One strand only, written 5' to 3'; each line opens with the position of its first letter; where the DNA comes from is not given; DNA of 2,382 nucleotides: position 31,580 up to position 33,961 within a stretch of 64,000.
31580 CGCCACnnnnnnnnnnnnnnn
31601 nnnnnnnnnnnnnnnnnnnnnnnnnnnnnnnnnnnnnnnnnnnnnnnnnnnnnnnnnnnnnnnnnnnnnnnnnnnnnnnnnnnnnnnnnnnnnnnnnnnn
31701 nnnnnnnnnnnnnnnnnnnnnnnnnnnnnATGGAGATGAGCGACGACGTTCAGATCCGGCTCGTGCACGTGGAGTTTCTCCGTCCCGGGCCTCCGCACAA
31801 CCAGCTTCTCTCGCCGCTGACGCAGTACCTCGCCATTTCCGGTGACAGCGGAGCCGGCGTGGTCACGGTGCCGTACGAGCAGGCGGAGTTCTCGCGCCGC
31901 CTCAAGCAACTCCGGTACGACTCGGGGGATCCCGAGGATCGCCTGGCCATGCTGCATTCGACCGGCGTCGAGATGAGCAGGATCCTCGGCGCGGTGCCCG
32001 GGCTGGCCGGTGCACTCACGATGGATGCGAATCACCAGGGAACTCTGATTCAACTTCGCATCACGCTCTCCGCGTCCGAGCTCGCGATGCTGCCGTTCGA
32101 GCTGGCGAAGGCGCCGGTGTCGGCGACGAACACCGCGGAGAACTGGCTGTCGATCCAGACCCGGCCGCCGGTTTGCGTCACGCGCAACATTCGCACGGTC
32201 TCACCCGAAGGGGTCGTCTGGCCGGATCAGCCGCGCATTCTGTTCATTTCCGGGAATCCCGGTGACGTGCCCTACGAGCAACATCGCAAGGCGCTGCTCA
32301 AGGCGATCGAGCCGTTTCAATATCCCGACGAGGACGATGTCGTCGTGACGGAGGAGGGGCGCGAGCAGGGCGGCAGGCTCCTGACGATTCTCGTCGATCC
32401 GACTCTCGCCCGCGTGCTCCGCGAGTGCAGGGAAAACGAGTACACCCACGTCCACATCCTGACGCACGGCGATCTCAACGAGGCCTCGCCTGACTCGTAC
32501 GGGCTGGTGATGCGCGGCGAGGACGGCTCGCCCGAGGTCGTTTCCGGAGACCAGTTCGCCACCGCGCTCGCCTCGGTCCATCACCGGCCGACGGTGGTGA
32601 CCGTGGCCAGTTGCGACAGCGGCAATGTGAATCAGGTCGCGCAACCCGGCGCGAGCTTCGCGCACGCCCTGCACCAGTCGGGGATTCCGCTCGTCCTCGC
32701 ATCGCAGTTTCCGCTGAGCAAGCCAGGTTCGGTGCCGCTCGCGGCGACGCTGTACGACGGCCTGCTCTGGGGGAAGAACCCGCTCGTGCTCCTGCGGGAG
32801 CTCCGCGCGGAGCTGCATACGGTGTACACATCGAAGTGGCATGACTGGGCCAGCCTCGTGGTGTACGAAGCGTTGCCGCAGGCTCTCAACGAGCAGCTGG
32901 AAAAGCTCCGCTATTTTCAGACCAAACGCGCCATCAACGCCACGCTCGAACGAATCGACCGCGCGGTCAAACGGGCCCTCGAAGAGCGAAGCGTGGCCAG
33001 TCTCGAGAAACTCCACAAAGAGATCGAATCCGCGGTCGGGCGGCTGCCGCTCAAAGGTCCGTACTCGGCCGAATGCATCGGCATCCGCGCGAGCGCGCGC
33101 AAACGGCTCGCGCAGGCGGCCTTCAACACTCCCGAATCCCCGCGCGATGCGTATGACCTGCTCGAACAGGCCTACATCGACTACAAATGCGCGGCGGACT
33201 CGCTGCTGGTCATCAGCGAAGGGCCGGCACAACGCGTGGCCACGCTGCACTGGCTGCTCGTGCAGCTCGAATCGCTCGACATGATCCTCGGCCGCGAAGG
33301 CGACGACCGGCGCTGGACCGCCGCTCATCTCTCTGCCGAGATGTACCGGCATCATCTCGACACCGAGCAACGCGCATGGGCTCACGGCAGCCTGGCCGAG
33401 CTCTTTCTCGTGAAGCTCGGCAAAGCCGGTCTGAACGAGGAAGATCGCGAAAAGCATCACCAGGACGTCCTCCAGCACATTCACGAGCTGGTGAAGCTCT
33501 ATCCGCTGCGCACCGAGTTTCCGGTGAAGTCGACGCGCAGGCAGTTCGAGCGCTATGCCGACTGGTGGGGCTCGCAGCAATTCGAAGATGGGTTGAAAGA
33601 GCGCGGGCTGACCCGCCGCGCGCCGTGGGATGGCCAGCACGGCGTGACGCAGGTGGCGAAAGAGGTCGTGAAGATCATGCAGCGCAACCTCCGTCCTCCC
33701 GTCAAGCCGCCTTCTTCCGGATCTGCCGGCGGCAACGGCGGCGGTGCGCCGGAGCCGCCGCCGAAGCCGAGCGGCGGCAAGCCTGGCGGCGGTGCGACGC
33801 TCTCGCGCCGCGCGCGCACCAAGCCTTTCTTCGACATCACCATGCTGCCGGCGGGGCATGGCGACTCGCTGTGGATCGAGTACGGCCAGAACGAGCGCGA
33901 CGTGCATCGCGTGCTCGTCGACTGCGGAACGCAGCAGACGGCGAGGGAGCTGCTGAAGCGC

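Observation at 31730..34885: Single polypeptide fusing a CHAT caspase-like protease to a metallo-beta-lactamase-fold (ComEC-C-like) hydrolase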

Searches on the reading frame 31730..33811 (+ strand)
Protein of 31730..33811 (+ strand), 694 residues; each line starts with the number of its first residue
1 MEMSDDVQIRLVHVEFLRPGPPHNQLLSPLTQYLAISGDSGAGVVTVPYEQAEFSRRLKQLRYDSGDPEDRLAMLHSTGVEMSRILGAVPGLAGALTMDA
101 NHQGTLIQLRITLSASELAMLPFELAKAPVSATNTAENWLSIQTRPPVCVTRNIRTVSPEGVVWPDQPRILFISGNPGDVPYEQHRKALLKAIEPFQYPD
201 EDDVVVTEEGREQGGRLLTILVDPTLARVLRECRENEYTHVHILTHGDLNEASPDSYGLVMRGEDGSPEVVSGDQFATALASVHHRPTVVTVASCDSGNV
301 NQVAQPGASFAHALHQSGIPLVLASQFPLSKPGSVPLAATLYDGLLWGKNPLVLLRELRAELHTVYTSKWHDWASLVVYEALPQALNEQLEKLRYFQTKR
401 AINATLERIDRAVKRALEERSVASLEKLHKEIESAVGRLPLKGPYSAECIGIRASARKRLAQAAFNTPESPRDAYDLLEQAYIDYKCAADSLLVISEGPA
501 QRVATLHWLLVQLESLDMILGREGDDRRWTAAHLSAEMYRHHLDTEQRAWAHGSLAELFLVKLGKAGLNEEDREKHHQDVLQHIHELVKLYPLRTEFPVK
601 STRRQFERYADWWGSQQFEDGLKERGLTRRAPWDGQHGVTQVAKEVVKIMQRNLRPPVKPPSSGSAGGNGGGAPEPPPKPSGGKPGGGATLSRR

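Call 51: search_solved_structures(query=window:31730-33811:+, max_evalue=0.1)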
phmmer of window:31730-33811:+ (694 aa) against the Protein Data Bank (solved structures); distinct sequences matched with E-value up to 0.1: 1.
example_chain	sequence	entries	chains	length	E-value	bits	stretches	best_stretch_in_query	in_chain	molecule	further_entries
8rot_B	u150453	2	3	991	0.0032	19.2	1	86-362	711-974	CHAT domain-containing protein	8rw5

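Call 88: search_protein_representatives(protein=window:31730-33694:+)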
Query: 655 residues. Proteins with E-value up to 0.001 (for the whole library): 2878; up to 1e-10: 910; up to 1e-30: 556. The best 150 are listed.
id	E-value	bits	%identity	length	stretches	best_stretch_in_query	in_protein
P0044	3.0e-265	898.1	64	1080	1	3-653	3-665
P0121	2.9e-242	822.2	62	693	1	3-651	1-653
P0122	4.4e-204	696.1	54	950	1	38-648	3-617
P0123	8.2e-204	695.2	53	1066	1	3-652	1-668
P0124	3.1e-182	623.9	50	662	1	8-652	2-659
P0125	2.4e-174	597.8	64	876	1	211-653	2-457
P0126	1.4e-173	595.3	49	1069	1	3-648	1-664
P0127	8.4e-172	589.4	59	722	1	158-653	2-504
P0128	3.7e-171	587.3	62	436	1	6-441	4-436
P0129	2.5e-169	581.3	48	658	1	7-643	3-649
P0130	1.0e-162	559.4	50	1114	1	3-627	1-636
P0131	2.7e-154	531.6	63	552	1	3-391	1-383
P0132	6.4e-154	530.4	44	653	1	10-647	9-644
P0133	1.2e-147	509.7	53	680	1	3-468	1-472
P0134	1.4e-147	509.4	46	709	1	8-648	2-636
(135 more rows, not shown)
